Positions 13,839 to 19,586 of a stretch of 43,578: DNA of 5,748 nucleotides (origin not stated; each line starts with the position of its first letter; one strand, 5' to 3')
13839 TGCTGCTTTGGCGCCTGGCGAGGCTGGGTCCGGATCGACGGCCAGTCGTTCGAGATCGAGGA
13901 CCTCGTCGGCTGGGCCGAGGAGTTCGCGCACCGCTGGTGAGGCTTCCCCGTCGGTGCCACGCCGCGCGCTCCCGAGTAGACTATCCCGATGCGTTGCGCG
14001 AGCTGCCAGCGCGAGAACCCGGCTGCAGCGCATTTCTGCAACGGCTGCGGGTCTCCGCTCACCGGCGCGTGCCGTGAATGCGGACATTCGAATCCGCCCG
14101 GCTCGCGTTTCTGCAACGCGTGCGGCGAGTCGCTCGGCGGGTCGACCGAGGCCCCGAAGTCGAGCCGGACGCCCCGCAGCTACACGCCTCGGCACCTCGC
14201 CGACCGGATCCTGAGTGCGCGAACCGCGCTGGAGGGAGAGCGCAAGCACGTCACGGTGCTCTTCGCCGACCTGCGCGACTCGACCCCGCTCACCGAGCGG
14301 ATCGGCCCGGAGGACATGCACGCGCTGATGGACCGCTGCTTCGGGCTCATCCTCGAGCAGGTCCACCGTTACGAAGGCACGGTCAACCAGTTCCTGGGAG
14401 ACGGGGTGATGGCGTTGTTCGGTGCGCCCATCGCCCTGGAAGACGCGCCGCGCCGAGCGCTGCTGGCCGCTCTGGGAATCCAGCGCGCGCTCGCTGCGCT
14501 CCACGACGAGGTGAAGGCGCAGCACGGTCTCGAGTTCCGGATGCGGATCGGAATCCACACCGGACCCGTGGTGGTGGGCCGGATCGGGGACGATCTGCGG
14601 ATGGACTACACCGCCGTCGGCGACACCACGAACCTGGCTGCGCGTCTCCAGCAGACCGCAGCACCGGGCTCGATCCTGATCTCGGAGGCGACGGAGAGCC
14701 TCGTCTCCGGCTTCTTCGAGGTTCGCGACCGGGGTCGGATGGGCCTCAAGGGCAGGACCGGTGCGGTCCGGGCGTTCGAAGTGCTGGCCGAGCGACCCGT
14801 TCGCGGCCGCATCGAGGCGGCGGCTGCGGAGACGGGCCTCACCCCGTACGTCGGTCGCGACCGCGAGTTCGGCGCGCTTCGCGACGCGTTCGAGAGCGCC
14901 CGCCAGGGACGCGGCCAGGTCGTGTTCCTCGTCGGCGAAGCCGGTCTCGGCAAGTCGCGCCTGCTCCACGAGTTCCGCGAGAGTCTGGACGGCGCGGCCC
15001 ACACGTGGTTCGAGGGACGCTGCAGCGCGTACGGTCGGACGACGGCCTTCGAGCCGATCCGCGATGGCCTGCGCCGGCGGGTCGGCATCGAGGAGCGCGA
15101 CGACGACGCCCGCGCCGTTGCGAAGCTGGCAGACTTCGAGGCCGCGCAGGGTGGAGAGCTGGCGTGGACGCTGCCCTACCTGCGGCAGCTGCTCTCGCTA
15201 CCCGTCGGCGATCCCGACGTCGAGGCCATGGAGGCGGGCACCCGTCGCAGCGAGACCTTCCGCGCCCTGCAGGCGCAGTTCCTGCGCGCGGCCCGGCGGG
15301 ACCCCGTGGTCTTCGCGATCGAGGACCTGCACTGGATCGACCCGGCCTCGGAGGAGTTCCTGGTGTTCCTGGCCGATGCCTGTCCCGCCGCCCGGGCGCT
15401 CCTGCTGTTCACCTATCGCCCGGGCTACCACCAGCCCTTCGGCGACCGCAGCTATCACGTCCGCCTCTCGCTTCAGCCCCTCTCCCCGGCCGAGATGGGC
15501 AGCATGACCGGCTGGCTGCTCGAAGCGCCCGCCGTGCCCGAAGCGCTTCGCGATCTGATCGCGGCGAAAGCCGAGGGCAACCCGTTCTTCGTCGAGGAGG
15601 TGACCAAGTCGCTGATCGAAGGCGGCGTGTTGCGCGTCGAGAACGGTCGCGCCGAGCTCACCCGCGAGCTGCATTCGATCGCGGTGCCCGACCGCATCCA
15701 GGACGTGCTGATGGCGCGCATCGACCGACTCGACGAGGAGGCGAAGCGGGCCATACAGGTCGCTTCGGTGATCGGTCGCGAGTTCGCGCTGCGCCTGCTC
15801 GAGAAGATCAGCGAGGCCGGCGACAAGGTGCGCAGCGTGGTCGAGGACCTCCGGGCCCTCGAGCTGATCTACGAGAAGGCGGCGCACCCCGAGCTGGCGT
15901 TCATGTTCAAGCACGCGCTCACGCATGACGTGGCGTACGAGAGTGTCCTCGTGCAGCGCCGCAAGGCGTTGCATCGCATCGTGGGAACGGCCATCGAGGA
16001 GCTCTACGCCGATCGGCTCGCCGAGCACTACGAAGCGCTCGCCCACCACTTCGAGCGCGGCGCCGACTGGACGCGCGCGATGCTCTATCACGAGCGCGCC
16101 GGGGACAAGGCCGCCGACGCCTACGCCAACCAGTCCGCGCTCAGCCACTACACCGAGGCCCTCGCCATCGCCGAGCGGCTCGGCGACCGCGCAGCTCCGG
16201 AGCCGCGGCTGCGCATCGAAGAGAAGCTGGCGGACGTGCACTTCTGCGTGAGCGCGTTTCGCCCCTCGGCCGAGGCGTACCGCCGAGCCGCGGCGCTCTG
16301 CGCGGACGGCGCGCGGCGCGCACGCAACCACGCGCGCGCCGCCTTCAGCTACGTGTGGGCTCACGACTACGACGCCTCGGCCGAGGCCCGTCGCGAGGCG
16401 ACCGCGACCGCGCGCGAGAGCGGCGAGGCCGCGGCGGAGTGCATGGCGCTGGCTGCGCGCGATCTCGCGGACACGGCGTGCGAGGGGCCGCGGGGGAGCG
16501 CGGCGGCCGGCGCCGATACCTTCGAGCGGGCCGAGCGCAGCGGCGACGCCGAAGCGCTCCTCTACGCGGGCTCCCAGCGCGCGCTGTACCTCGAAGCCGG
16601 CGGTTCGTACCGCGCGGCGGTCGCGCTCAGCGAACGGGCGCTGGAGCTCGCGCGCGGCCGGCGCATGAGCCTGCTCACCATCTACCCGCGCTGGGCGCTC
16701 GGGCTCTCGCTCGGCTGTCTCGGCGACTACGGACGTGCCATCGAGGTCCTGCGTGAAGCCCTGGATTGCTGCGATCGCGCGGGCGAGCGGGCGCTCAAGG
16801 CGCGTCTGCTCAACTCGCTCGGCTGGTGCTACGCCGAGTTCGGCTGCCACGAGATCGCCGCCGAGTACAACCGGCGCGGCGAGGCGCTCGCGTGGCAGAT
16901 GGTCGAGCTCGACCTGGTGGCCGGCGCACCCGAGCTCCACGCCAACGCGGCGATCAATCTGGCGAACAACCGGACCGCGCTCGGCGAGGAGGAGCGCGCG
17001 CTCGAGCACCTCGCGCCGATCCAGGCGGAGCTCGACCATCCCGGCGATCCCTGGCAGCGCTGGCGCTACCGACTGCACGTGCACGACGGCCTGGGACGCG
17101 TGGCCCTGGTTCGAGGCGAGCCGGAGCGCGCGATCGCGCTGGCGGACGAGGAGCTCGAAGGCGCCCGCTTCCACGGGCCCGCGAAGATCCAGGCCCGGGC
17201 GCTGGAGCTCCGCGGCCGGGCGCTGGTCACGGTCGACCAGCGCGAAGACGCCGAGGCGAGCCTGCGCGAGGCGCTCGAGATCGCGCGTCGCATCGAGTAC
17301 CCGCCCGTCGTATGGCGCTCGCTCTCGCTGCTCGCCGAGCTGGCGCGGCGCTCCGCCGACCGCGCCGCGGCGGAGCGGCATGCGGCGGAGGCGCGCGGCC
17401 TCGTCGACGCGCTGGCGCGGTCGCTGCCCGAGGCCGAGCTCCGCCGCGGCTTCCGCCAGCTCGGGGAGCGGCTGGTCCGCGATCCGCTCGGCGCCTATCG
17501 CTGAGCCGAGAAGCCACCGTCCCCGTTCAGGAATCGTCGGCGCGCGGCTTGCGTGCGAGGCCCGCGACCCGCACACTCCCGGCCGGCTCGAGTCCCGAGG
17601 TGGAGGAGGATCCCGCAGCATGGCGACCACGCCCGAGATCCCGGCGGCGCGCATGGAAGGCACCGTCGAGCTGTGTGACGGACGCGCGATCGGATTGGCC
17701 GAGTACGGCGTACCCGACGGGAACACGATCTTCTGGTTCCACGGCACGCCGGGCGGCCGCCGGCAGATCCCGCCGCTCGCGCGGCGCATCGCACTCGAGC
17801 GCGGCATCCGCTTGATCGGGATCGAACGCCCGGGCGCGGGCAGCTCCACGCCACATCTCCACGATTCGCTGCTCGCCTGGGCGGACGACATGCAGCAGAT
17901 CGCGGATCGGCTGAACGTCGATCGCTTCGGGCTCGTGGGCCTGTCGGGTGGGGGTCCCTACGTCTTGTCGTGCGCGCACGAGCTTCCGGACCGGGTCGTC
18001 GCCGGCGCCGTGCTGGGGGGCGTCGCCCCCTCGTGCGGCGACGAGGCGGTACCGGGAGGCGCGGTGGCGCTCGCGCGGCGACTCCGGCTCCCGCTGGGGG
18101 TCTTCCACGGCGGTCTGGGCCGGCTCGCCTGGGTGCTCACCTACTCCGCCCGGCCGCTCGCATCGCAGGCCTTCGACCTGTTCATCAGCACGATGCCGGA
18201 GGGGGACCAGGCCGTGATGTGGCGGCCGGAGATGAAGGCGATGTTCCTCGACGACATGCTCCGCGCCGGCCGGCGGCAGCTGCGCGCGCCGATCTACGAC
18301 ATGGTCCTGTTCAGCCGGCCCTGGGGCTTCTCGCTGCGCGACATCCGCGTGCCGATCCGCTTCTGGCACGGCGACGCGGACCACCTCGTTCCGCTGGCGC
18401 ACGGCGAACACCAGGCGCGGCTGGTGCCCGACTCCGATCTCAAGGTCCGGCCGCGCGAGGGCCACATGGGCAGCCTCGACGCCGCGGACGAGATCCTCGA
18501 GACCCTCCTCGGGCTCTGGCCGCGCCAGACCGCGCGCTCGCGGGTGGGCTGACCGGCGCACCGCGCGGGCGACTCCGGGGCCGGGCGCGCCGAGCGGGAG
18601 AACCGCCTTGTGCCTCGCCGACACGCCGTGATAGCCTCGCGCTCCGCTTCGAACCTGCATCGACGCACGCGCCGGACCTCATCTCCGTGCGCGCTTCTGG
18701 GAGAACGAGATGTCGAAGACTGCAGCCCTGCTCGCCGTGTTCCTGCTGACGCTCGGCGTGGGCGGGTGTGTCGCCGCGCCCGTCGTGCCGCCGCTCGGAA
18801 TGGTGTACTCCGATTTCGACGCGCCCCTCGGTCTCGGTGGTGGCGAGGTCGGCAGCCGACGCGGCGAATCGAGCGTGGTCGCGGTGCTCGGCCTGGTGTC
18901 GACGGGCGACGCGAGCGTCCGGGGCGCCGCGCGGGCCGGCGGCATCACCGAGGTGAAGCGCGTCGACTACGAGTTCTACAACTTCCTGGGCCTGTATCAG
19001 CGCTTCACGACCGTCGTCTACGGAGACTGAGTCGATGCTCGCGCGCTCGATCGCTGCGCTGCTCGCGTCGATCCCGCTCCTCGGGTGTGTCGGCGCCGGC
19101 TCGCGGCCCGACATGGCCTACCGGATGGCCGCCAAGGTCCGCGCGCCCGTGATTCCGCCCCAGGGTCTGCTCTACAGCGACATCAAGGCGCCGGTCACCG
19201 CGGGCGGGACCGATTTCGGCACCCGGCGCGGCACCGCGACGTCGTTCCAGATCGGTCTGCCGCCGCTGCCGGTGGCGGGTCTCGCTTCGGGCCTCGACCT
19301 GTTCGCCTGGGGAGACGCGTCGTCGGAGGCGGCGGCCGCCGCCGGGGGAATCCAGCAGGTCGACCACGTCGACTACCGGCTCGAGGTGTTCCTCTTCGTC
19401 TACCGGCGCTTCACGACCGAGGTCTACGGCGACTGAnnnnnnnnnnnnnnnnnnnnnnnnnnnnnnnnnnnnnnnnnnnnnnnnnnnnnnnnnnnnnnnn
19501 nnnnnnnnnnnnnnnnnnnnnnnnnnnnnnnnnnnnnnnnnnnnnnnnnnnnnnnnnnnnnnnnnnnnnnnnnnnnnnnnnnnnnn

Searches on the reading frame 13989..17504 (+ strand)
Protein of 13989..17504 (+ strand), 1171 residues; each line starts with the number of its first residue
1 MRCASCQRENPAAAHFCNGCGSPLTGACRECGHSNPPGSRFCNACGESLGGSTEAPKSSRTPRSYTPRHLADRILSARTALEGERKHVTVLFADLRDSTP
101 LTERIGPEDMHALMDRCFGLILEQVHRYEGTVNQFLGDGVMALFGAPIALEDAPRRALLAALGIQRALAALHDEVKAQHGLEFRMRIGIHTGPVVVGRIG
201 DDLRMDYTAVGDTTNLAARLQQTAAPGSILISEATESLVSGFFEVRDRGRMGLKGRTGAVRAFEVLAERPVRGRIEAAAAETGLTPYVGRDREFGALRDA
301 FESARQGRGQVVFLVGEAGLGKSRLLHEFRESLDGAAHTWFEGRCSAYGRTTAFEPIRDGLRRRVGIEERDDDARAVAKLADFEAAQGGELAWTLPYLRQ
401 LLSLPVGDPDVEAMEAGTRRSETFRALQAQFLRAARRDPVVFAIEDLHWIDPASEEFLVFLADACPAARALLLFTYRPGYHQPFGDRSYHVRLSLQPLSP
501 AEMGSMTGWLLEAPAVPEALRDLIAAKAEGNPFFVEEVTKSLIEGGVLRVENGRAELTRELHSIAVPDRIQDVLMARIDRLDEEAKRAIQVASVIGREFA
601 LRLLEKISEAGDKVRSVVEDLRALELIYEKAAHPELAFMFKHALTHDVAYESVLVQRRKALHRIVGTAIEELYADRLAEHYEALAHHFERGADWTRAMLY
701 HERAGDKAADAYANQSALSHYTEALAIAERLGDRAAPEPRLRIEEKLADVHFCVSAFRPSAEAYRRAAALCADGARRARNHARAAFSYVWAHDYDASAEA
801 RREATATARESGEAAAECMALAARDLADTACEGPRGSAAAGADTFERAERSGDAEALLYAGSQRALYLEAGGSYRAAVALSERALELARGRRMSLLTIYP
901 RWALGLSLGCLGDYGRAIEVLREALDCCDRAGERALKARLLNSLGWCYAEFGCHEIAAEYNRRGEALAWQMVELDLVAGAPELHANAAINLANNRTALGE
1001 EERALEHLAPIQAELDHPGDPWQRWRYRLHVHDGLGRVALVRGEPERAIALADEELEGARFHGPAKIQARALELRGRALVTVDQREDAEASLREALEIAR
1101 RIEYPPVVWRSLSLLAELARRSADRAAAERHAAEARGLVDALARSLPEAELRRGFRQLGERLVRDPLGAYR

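Call 9: search_protein_families(library=pfam, proteins=[window:13989-17504:+], max_evalue=0.0001)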
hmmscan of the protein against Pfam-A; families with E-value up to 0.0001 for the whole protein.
window:13989-17504:+ (1171 aa): 6 families
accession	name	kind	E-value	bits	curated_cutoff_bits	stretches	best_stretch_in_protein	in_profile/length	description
PF13191.12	AAA_16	-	2.8e-26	93.4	32.6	1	287-467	2-161/167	AAA ATPase domain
PF00211.25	Guanylate_cyc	-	3.3e-25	89.2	21.9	1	86-257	7-174/183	Adenylate and Guanylate cyclase catalytic domain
PF13424.12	TPR_12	-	1.1e-10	42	30.1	2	903-967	8-74/77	Tetratricopeptide repeat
PF12773.13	DZR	-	1.3e-09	38.5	27.3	1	3-46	1-45/45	Double zinc ribbon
PF13240.11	Zn_Ribbon_1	-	1.5e-08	34.6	25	1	28-48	2-22/23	zinc-ribbon domain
PF13401.12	AAA_22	-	2.7e-06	28.1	27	1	309-464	5-110/130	AAA domain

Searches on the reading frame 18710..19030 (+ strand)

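Call 7: search_protein_families(library=pfam, proteins=[window:18710-19030:+], max_evalue=0.0001)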
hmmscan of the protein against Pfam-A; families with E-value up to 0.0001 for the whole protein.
window:18710-19030:+ (106 aa): 1 family
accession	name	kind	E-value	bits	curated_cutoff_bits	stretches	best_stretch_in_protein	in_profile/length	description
PF13146.11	TRL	-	5e-21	75.2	25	1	30-106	1-77/77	TRL-like protein family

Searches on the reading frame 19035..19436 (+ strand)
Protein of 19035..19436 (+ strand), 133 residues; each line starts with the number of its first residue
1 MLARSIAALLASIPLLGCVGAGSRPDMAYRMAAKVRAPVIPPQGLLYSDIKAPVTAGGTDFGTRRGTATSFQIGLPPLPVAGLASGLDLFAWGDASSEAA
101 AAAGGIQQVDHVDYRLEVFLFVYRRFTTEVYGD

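Call 7: search_protein_families(library=pfam, proteins=[window:19035-19436:+], max_evalue=0.0001)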
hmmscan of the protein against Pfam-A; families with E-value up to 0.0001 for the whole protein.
window:19035-19436:+ (133 aa): 1 family
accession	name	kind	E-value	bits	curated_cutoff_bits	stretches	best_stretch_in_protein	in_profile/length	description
PF13146.11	TRL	-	1.6e-16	60.8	25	1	85-133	29-77/77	TRL-like protein family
